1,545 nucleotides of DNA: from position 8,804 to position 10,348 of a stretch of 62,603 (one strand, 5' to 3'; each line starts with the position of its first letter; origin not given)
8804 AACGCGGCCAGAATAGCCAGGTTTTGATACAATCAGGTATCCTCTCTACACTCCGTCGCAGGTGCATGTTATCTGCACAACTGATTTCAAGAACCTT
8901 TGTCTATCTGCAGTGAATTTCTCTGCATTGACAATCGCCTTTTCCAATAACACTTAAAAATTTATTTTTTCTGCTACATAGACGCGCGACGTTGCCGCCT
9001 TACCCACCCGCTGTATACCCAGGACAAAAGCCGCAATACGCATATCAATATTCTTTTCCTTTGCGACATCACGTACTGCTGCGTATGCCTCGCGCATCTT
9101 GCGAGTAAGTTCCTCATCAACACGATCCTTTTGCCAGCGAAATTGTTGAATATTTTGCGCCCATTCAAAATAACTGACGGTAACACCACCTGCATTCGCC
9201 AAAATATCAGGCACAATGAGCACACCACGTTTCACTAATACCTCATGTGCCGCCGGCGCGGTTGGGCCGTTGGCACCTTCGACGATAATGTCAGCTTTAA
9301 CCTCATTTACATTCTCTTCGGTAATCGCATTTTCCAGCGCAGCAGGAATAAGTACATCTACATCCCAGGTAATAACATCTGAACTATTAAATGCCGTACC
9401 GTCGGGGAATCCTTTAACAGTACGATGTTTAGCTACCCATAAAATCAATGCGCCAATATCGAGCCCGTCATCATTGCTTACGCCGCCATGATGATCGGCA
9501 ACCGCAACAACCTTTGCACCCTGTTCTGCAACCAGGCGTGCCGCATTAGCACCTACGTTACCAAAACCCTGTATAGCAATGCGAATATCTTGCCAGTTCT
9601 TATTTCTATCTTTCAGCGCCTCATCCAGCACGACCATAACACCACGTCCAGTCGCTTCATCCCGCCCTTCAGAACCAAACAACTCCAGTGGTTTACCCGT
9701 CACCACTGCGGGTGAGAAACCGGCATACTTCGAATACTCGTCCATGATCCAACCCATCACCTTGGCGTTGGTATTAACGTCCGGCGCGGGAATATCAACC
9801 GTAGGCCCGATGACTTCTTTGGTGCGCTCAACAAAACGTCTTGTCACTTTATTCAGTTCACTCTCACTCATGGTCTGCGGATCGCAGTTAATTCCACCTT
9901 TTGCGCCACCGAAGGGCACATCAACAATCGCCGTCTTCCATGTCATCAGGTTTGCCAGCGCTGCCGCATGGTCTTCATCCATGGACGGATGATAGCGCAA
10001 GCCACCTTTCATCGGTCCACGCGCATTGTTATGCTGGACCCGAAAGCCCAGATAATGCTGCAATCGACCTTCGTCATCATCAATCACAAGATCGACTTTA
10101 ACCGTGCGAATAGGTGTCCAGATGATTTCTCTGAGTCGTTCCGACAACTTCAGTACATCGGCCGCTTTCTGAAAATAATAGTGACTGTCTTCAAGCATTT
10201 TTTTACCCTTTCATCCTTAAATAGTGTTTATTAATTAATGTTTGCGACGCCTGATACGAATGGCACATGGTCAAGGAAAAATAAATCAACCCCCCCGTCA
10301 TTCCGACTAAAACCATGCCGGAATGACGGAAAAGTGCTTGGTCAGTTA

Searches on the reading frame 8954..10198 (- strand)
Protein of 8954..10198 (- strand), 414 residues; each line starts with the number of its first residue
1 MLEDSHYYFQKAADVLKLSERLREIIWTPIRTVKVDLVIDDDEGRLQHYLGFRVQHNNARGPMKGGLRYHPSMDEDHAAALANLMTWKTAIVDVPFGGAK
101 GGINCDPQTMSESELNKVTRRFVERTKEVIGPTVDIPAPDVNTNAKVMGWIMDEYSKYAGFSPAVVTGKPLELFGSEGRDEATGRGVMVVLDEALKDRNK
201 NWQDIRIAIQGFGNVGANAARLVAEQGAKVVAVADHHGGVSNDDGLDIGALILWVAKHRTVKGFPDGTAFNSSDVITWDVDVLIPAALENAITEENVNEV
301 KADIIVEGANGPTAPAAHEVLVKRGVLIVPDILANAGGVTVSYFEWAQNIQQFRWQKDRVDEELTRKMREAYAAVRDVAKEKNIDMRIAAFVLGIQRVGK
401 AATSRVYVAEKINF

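Call 105: search_protein_families(library=pfam, proteins=[window:8954-10198:-], max_evalue=0.00001)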
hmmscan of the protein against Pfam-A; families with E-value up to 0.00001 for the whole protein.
window:8954-10198:- (414 aa): 2 families
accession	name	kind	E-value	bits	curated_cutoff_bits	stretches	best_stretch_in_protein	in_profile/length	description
PF00208.27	ELFV_dehydrog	-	2.2e-77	260.5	23.4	1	175-403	2-238/241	Glutamate/Leucine/Phenylalanine/Valine dehydrogenase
PF02812.23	ELFV_dehydrog_N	-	1.6e-51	173.8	25.3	1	30-157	2-129/129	Glu/Leu/Phe/Val dehydrogenase, dimerisation domain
